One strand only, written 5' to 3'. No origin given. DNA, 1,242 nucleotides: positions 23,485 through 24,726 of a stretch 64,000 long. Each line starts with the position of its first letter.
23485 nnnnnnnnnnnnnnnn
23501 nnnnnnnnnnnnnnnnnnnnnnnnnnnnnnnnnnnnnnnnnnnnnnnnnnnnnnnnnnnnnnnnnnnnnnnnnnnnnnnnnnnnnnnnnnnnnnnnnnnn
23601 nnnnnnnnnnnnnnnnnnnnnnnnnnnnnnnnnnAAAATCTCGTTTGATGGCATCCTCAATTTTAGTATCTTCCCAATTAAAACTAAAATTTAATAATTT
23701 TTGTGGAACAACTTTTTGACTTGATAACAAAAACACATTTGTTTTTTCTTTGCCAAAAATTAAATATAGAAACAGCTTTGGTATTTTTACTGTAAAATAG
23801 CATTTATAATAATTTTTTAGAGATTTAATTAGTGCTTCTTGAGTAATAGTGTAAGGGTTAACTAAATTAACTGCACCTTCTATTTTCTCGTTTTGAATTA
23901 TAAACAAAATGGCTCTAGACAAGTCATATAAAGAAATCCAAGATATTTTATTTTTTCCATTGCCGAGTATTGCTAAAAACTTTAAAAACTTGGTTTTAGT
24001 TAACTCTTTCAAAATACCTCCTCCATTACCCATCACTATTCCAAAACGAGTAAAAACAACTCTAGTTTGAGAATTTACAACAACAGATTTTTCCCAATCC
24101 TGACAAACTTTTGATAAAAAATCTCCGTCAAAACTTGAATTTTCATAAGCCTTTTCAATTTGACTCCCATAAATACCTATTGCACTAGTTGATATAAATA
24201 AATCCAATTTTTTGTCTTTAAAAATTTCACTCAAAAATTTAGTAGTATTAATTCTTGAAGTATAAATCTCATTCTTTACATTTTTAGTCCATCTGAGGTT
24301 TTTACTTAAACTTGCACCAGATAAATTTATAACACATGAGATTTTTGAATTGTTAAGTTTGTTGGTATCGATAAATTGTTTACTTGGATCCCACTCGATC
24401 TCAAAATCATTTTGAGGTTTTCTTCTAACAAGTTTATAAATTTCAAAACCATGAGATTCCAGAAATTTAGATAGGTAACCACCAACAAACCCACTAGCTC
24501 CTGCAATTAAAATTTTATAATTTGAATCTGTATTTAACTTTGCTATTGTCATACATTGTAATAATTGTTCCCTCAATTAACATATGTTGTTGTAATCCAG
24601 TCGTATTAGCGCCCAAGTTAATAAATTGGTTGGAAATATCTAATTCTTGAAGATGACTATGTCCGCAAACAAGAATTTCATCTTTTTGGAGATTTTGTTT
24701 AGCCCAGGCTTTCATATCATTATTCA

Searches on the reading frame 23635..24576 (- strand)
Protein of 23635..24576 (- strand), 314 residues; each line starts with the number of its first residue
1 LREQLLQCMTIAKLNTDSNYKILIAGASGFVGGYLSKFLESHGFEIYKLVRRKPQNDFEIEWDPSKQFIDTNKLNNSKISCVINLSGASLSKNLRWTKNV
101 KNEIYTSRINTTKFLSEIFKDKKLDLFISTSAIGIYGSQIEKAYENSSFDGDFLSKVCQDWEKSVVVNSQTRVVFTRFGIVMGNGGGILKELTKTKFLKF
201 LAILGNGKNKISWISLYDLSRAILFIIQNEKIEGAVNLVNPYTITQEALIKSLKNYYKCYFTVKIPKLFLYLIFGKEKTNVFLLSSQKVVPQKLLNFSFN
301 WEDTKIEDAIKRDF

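Call 38: search_protein_families(library=pfam, proteins=[window:23635-24576:-], max_evalue=0.01)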
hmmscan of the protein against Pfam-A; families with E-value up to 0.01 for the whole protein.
window:23635-24576:- (314 aa): 4 families
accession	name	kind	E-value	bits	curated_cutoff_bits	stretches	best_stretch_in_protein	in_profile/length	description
PF01370.27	Epimerase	-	5e-14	52.7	20.9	1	22-233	1-234/240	NAD dependent epimerase/dehydratase family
PF08338.16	DUF1731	-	1.5e-07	31.5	27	1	265-311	1-45/47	Domain of unknown function (DUF1731)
PF16363.11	GDP_Man_Dehyd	-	3.7e-06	27.1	27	1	23-57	1-35/332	GDP-mannose 4,6 dehydratase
PF08659.16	KR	-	0.00099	19.5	22.6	1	69-146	72-151/180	KR domain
